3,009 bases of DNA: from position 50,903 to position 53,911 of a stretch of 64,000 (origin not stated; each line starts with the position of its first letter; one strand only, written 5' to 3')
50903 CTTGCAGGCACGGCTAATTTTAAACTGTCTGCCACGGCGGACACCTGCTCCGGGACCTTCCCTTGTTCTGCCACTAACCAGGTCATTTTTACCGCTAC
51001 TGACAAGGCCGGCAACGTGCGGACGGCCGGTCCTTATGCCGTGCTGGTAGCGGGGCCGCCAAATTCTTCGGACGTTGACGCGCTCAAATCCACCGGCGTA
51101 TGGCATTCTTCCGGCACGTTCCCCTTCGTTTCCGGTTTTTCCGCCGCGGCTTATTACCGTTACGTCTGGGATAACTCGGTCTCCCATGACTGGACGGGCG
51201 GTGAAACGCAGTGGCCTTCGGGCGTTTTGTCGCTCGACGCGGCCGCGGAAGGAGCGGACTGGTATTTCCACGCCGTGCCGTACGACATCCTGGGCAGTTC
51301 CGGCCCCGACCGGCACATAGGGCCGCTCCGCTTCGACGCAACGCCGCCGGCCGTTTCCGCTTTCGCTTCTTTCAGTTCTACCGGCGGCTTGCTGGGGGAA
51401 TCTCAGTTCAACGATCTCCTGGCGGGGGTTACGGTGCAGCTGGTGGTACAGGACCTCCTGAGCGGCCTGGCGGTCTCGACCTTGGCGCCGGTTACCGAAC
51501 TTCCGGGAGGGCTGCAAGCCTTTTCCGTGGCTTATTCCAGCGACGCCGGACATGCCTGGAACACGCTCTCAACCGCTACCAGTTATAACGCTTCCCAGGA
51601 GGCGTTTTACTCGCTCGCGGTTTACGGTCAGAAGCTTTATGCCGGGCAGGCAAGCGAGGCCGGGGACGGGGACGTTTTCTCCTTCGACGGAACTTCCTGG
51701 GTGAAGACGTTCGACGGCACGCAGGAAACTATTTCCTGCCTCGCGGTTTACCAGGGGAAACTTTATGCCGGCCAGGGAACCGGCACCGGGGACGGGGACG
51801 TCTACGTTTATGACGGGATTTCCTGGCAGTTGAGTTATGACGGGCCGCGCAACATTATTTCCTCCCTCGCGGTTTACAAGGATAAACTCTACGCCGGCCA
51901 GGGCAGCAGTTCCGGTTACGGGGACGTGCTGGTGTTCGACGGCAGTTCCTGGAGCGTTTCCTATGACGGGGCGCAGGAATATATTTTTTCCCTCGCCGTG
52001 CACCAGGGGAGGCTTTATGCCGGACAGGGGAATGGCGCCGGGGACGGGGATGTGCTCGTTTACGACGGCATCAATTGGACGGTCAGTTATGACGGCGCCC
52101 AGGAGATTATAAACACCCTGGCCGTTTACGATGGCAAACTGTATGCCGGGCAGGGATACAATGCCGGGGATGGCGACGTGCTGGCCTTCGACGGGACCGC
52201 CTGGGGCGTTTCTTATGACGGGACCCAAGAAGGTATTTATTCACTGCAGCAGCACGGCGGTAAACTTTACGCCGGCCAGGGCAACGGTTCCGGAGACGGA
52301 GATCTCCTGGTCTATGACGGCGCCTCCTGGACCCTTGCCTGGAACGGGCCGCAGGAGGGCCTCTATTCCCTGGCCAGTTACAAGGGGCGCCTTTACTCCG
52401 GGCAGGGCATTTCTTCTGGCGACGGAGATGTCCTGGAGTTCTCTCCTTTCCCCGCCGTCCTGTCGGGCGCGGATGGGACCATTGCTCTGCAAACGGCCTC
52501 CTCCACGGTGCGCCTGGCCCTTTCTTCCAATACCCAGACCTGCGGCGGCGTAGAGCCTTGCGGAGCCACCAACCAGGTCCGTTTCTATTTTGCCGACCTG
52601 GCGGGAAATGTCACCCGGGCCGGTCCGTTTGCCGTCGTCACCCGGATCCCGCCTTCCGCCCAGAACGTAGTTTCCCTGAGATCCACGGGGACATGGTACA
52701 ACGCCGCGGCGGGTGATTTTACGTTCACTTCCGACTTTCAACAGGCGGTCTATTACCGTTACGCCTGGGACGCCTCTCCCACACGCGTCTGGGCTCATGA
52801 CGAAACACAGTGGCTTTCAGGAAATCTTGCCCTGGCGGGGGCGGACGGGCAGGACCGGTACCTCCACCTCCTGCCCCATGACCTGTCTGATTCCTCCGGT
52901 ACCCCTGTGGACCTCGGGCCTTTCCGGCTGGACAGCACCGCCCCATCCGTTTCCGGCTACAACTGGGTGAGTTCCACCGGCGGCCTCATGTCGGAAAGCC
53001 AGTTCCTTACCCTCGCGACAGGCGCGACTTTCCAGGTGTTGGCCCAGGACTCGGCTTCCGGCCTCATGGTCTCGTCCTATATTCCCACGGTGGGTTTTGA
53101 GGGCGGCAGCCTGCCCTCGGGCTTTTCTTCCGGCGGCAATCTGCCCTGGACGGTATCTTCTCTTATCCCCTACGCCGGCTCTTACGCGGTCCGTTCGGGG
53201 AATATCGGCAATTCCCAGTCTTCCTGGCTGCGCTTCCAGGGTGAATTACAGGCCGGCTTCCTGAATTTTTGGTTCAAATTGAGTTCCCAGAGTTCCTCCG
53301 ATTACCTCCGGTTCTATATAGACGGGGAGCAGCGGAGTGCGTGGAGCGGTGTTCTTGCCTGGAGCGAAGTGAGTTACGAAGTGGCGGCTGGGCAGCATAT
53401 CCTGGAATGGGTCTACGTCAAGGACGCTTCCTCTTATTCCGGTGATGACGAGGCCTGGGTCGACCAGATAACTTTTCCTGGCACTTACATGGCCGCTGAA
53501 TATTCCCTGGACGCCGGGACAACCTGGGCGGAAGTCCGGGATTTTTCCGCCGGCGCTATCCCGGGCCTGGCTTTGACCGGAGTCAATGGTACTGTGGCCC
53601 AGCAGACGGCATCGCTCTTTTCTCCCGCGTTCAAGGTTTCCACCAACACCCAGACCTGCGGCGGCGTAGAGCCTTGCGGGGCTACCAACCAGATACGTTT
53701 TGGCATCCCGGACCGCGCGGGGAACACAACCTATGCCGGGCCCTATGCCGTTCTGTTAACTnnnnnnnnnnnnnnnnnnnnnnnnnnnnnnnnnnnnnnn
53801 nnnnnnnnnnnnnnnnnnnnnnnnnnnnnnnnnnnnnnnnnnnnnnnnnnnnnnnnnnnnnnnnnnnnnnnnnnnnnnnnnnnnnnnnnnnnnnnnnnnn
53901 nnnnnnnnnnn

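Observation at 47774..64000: Giant open reading frame (over 5,400 codons and still open) that the ORF track does not list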

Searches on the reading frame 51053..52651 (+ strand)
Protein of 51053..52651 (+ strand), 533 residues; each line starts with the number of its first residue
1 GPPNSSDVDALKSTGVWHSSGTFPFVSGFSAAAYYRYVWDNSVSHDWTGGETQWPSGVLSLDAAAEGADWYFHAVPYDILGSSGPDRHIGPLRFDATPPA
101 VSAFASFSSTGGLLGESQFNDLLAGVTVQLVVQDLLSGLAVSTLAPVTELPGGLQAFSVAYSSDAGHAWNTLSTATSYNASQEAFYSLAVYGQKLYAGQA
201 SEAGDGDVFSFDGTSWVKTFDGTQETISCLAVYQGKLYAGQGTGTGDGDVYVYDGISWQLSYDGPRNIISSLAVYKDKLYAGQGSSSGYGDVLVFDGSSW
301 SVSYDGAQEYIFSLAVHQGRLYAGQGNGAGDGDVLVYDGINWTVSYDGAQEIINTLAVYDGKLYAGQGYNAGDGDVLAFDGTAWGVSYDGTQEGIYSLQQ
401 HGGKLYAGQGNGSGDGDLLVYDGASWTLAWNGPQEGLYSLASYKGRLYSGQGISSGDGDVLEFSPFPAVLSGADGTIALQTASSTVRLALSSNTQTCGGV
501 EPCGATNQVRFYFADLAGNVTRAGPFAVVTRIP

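Call 29: search_solved_structures(query=A1, max_evalue=1)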
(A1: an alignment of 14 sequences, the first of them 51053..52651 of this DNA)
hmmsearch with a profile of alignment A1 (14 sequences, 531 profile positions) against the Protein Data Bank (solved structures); distinct sequences matched with E-value up to 1: 10.
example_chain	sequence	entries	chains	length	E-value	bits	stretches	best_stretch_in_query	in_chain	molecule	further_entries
1mz5_A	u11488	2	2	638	0.0083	18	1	136-216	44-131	sialidase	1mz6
2h2u_A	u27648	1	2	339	0.011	17.6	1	260-466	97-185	Soluble calcium-activated nucleotidase 1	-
1n1s_A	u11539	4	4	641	0.021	16.6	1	154-216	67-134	Sialidase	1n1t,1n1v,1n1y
2a75_A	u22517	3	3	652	0.021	16.6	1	154-216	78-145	sialidase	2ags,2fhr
1wcs_A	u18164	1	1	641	0.048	15.4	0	154-216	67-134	SIALIDASE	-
5oxw_A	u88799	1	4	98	0.24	13.1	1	277-431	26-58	NEQ068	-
3mwz_A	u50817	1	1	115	0.25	13.1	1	431-502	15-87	sialostatin L2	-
5oxx_A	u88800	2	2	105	0.25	13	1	277-431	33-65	NEQ068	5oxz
3lh4_A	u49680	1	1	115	0.35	12.6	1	431-502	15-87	Secreted cystatin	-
4fj6_A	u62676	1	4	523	0.49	12.1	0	155-178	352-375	glycoside hydrolase family 33, candidate sialidase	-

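Call 33: predict_structure(alignment_id=A1)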
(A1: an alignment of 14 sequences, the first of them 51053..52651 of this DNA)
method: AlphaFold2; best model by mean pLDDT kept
length: 533 residues; sequences in the alignment: 14
mean_pLDDT: 72.7   pTM: 0.60
mean pLDDT of the five models: 72.7, 72.1, 71.8, 71.4, 70.9
residues with pLDDT >= 90: 218; 70-90: 136; 50-70: 38; < 50: 141
segments of 3 or more residues with pLDDT < 50: 98-170, 466-533
pLDDT, mean of each block of 10 residues (from residue 1): 87 75 90 94 90 94 85 94 92 64 38 36 30 32 33 31 39 60 84 92 79 87 89 96 80 95 89 97 83 95 86 96 87 92 89 94 92 89 92 89 90 77 84 80 88 78 56 36 28 30 31 31 25 23
secondary structure, 60 per line:
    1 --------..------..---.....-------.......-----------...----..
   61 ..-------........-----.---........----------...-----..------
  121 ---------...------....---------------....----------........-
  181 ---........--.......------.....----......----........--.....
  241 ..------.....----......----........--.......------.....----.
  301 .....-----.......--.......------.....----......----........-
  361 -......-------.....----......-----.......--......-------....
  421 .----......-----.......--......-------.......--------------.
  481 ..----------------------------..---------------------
elements in order: E22-26 E34-40 E52-54 E59-62 E70-77 E87-94 E105-107 E130-132 E139-142 E158-161 E172-179 E184-191 E194-200 E207-211 E216-221 E226-233 E236-242 E249-253 E258-263 E268-275 E278-284 E291-295 E300-305 E311-317 E320-326 E333-337 E342-347 E352-359 E362-367 E375-379 E384-389 E395-401 E404-409 E417-421 E426-431 E437-443 E446-451 E459-465 E480-482

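Call 37: fold_search(model_id=the predicted structure, library=pdb)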
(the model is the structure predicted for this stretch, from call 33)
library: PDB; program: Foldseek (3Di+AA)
matches with E <= 10: 1652; with E <= 0.001: 792
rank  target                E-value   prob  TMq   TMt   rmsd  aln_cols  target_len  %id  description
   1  6g6m                  5.3e-10  1.00  0.38  0.58   5.6       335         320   18  Crystal structure of the computationally designed Tako8 protein in P42212 (released 2018-11-28)
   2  9t9w_A                7.7e-10  1.00  0.43  0.62   4.1       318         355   12  Crystal structure of beta-TrCP bound by diphosphorylated I-kappa-B-alpha degron peptide (released 2026-04-08)
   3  9tdz_A                9.3e-10  1.00  0.43  0.62   4.1       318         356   12  Crystal structure of beta-TrCP bound by diphosphorylated claspin degron peptide (released 2026-04-08)
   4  6g6o_A                9.7e-10  1.00  0.37  0.56   6.1       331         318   19  Crystal structure of the computationally designed Ika8 protein: crystal packing No.1 in P63 (released 2018-11-28)
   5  6m93_A                1.7e-09  1.00  0.43  0.55   3.9       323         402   12  Monophosphorylated pSer33 b-Catenin peptide, b-TrCP/Skp1, NRX-1933 ternary complex (released 2019-04-03)
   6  1p22_A                1.9e-09  1.00  0.42  0.55   4.3       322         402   12  Structure of a beta-TrCP1-Skp1-beta-catenin complex: destruction motif binding and lysine specificity on the SCFbeta-T (released 2003-07-08)
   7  6wnx_A                2.4e-09  1.00  0.43  0.55   4.0       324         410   11  FBXW11-SKP1 in complex with a pSer33/pSer37 Beta-Catenin peptide (released 2020-05-06)
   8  9t8y_A                2.8e-09  1.00  0.42  0.62   4.1       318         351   13  Crystal structure of beta-TrCP bound by monophosphorylated NRF2 degron peptide. (released 2026-04-08)
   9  7t1z_B                3.1e-09  1.00  0.35  0.42   6.2       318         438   11  Structure of the Fbw7-Skp1-MycNdegron complex (released 2022-02-16)
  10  6wnx_D                3.7e-09  1.00  0.43  0.56   4.0       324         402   11  FBXW11-SKP1 in complex with a pSer33/pSer37 Beta-Catenin peptide (released 2020-05-06)
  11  9tes_A                3.9e-09  1.00  0.42  0.62   4.0       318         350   12  Crystal structure of beta-TrCP bound by diphosphorylated PDCD4 degron peptide (released 2026-04-08)
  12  6wnx_G                4.5e-09  1.00  0.43  0.55   4.0       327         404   11  FBXW11-SKP1 in complex with a pSer33/pSer37 Beta-Catenin peptide (released 2020-05-06)
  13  6m90_A                4.9e-09  1.00  0.43  0.55   4.1       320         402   12  Monophosphorylated pSer33 b-Catenin peptide, b-TrCP/Skp1, NRX-2776 ternary complex (released 2019-04-03)
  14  6y7o_A                5.4e-09  1.00  0.38  0.59   5.3       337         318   17  The complex between the eight-bladed symmetrical designer protein Tako8 and the silicotungstic acid Keggin (STA) (released 2020-12-16)
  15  2ovr_B                9.3e-09  1.00  0.38  0.45   5.0       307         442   11  Structure of the Skp1-Fbw7-CyclinEdegN complex (released 2007-04-24)
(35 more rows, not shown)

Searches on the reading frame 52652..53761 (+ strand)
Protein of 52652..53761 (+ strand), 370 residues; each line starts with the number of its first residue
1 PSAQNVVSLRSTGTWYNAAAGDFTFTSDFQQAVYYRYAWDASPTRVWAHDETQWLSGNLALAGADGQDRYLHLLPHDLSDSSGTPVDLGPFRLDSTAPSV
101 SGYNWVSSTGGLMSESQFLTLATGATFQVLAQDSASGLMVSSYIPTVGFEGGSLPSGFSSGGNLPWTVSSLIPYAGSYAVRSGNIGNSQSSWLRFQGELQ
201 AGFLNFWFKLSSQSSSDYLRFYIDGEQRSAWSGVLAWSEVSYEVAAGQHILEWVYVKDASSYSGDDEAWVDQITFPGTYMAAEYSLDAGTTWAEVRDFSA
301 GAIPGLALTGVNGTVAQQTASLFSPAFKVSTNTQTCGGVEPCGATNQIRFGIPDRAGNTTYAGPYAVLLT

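Call 28: search_solved_structures(query=window:52652-53761:+, max_evalue=1)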
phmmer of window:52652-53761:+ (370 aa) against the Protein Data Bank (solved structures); distinct sequences matched with E-value up to 1: 0.

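Call 50: predict_structure(alignment_id=A4)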
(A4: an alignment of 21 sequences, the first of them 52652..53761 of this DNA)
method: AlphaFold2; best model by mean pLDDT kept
length: 370 residues; sequences in the alignment: 21
mean_pLDDT: 73.8   pTM: 0.49
mean pLDDT of the five models: 73.8, 71.4, 63.1, 57.6, 52.7
residues with pLDDT >= 90: 97; 70-90: 135; 50-70: 88; < 50: 50
segments of 3 or more residues with pLDDT < 50: 99-123, 298-304, 331-341
pLDDT, mean of each block of 10 residues (from residue 1): 75 55 83 90 90 92 81 84 67 68 33 35 62 66 56 82 91 67 89 90 91 91 98 94 90 90 80 76 73 58 55 73 63 44 62 73 67
secondary structure, 60 per line:
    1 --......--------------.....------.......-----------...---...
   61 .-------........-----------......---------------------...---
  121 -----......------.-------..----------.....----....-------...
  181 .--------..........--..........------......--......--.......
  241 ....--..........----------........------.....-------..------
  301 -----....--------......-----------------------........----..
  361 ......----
elements in order: E6-8 E23-27 E34-40 E52-54 E58-61 E69-76 E88-93 E126-131 E158-162 E167-170 E178-181 E190-199 E202-211 E218-223 E226-231 E234-244 E247-256 E267-274 E281-285 E306-309 E318-323 E347-354 E359-366

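Call 53: fold_search(model_id=the predicted structure, library=pdb)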
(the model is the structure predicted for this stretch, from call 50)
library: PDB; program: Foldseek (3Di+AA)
matches with E <= 10: 1633; with E <= 0.001: 90
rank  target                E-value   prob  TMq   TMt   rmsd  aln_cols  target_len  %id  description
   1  6bqm                  1.7e-07  1.00  0.26  0.21  19.7       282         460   14  Secreted serine protease VesC from Vibrio cholerae (released 2018-11-28)
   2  2c26                  3.6e-06  1.00  0.27  0.38  14.4       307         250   10  Structural basis for the promiscuous specificity of the carbohydrate- binding modules from the beta-sandwich super famil (released 2005-10-18)
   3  9vql_A                1.9e-05  1.00  0.24  0.12  16.8       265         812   14  Cryo-EM structure of the dimeric Elapor1 mutant (released 2025-07-23)
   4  2xom_A                2.6e-05  1.00  0.28  0.64   3.5       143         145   20  Atomic resolution structure of TmCBM61 in complex with beta-1,4- galactotriose (released 2010-09-08)
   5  3k4z_A                3.1e-05  1.00  0.25  0.32  11.6       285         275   11  Crystal Structure of the Cellulosomal CBM4 from Clostridium thermocellum Cellulase CbhA (released 2010-07-28)
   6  8xmz_A                4.1e-05  1.00  0.26  0.59   4.1       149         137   14  Crystal structure of a novel porphyran-binding carbohydrate binding module (released 2024-01-17)
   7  7kwc                  4.4e-05  1.00  0.21  0.30  22.9       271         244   11  Surface glycan-binding protein B (truncated) from Bacteroides thetaiotaomicron (released 2021-02-17)
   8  8j3x_B                6.2e-05  1.00  0.22  0.21   3.7       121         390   13  Crystal structure of CBM6E from Saccharophagus degradans (released 2024-04-24)
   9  8j3x_A                7.2e-05  1.00  0.21  0.20   3.8       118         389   14  Crystal structure of CBM6E from Saccharophagus degradans (released 2024-04-24)
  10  8j3y_A                7.2e-05  1.00  0.21  0.20   3.8       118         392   14  Crystal structure of CBM6E E168Q in complex with oligosaccharides (released 2024-04-24)
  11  2xon_L                8.3e-05  1.00  0.28  0.63   3.5       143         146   19  Structure of TmCBM61 in complex with beta-1,4-galactotriose at 1.4 A resolution (released 2010-09-08)
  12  2w47_A                8.3e-05  1.00  0.23  0.53   4.4       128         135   13  Clostridium thermocellum CBM35 in complex with delta-4,5- anhydrogalacturonic acid (released 2009-01-27)
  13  3wnn_B                8.8e-05  1.00  0.23  0.13   8.3       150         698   15  D308A mutant of Bacillus circulans T-3040 cycloisomaltooligosaccharide glucanotransferase complexed with isomaltooctao (released 2014-02-05)
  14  4xun_A                9.2e-05  1.00  0.25  0.51   5.8       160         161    8  Structure of the CBM22-2 xylan-binding domain from Paenibacillus barcinonensis Xyn10C (released 2015-06-03)
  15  9vql_B                9.2e-05  1.00  0.26  0.13  13.7       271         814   14  Cryo-EM structure of the dimeric Elapor1 mutant (released 2025-07-23)
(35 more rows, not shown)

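Call 59: search_protein_representatives(alignment_id=A2)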
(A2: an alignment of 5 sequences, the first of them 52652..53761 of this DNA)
Query: 5 sequences, 380 profile positions. Proteins with E-value up to 0.001 (for the whole library): 13359; up to 1e-10: 9606; up to 1e-30: 1575. The best 150 are listed.
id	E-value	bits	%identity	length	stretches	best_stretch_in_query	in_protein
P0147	0.0e+00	2875.9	-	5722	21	1-380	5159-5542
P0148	0.0e+00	1749.4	-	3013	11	1-380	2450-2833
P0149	0.0e+00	1721.1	-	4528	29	167-304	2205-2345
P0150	6.0e-299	1006.3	-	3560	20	166-302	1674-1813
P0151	4.4e-298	1003.4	-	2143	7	3-380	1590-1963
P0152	1.5e-296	998.4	-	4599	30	174-289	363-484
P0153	2.4e-285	961.5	-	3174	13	160-288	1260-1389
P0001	1.6e-282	952.2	-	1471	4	1-380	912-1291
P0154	5.6e-282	950.4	-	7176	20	14-176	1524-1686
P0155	1.6e-255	863.3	-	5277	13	160-288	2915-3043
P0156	3.8e-249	842.4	-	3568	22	165-288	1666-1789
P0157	1.0e-241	817.9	-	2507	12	169-296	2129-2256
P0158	3.8e-236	799.6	-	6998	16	281-380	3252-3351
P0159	1.5e-233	791.0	-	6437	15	13-152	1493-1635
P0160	7.1e-221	749.3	-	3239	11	166-308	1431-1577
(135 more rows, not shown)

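Call 73: find_encoding_contigs(protein=P0147, flank=10000, max_places=3)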
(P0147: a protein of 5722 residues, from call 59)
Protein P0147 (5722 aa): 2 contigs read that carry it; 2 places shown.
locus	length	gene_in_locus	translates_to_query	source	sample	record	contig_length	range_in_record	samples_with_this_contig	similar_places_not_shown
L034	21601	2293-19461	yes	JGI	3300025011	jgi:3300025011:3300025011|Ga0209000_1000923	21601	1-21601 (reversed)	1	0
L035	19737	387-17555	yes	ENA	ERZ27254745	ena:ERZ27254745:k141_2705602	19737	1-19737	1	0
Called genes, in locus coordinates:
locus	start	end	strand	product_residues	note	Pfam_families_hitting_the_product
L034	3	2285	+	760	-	?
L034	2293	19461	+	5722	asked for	PF24316:Tli3 (faint), PF25173:Beta-prop_WDR3_1st (faint)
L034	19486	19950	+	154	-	-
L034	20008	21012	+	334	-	-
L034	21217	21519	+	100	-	-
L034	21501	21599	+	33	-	?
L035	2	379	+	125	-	?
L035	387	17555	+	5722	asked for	PF24316:Tli3 (faint), PF25173:Beta-prop_WDR3_1st (faint)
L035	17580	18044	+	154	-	-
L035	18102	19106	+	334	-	-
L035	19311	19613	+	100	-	-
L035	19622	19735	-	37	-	?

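Call 91: fold_search(model_id=the predicted structure, library=viral)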
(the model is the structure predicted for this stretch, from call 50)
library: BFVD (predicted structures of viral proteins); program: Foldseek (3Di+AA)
matches with E <= 10: 1751; with E <= 0.001: 116
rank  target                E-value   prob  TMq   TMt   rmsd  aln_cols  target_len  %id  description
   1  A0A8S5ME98            8.3e-08  1.00  0.27  0.11  18.1       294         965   17  F5/8 type C domain [Siphoviridae sp. ctYh54]
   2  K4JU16                1.2e-07  1.00  0.33  0.10  22.6       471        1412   14  (no name in the UniProt tables at hand)
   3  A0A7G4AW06            4.5e-07  1.00  0.27  0.11  31.1       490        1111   11  Minor tail protein [Streptomyces phage Coruscant]
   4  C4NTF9                6.7e-07  1.00  0.29  0.16  25.4       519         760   11  N4 gp53-like protein [Sulfitobacter phage EE36phi1]
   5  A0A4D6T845            3.7e-06  1.00  0.24  0.20  15.0       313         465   10  Minor tail protein [Arthrobacter phage Idaho]
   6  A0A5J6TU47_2          4.0e-06  1.00  0.26  0.08  20.8       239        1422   12  (no name in the UniProt tables at hand)
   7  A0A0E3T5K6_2          4.5e-06  1.00  0.26  0.11  47.6       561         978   13  Tail fiber [Bacillus phage Stills]
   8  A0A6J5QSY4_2          4.9e-06  1.00  0.26  0.08  25.0       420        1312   14  Carbohydrate-binding, CenC-like [uncultured Caudovirales phage]
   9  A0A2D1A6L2            5.7e-06  1.00  0.28  0.09  36.2       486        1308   12  Minor tail protein [Rhodococcus phage Trina]
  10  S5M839                7.7e-06  1.00  0.23  0.09  18.3       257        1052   11  Minor structural protein [Bacillus phage Basilisk]
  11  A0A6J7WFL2            8.1e-06  1.00  0.16  0.08  30.9       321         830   14  Tip attachment protein J [uncultured Caudovirales phage]
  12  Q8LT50                1.2e-05  1.00  0.26  0.12  24.5       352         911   14  Uncharacterized protein [Vibrio phage VpV262]
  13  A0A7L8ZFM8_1          1.4e-05  1.00  0.24  0.10  29.6       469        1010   11  (no name in the UniProt tables at hand)
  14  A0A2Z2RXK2            1.9e-05  1.00  0.26  0.29  13.8       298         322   10  Neck passage structure [Lactococcus phage 37203]
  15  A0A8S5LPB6            2.0e-05  1.00  0.26  0.55  11.4       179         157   17  Serine protease VesC [Siphoviridae sp. ctoiW10]
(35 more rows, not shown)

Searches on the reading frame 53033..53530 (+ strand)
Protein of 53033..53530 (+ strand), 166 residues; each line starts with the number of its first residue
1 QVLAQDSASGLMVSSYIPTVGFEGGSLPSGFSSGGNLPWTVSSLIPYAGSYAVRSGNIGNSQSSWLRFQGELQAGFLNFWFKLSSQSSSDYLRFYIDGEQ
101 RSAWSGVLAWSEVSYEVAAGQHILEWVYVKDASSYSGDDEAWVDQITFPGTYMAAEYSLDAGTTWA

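Call 30: search_protein_families(library=pfam, proteins=[window:53033-53530:+], max_evalue=10)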
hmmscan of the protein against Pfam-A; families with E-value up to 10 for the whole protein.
window:53033-53530:+ (166 aa): 0 families
